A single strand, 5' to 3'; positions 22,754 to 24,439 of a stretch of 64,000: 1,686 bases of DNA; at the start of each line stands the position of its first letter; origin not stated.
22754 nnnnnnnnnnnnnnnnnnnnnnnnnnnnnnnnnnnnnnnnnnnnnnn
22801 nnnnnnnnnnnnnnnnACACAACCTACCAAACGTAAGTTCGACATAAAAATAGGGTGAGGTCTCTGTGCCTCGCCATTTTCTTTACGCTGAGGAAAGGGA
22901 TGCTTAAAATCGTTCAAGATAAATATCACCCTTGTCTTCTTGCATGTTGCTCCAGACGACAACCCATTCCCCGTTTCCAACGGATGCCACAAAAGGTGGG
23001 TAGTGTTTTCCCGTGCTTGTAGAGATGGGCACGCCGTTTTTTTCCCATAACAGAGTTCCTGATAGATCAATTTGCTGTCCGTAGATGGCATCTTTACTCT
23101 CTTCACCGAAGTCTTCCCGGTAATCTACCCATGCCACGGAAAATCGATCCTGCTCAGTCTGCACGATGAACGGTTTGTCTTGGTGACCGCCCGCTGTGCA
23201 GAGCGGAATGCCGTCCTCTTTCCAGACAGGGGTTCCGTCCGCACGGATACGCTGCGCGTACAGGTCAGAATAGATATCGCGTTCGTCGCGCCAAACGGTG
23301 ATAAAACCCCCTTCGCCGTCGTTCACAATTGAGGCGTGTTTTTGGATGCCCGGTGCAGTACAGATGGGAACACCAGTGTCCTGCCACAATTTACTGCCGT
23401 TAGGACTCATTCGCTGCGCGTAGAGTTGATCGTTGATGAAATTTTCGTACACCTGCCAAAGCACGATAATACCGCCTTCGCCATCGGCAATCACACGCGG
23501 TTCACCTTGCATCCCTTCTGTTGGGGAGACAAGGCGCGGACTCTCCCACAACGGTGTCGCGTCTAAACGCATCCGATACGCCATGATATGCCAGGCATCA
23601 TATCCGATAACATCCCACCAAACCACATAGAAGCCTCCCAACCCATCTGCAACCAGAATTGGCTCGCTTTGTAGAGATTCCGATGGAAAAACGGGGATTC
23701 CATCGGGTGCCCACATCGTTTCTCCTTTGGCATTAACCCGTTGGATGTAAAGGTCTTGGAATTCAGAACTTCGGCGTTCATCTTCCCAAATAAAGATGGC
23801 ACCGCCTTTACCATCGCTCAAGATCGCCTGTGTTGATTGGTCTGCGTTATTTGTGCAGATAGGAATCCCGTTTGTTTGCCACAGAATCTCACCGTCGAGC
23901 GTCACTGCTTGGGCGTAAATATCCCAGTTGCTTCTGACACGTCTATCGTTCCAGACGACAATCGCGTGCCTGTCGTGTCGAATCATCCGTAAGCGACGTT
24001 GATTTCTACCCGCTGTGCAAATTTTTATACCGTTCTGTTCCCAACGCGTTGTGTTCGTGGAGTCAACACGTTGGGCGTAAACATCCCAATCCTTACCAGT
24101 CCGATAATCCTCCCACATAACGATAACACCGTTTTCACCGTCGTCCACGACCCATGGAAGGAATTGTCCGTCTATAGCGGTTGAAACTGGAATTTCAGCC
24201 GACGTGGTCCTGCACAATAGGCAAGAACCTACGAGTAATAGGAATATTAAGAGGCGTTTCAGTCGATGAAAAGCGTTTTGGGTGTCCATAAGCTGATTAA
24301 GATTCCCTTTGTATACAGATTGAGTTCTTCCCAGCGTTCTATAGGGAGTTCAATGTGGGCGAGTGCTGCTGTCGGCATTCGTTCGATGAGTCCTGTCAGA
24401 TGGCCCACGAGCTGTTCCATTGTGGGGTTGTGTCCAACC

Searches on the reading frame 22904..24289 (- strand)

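Call 103: search_protein_families(library=pfam, proteins=[window:22904-24289:-], max_evalue=0.001)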
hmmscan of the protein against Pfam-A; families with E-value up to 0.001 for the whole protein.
window:22904-24289:- (461 aa): 1 family
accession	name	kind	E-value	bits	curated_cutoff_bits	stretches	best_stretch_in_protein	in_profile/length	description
PF03640.20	Lipoprotein_15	-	6.8e-05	22.7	24.4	0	131-162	6-37/47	Secreted repeat of unknown function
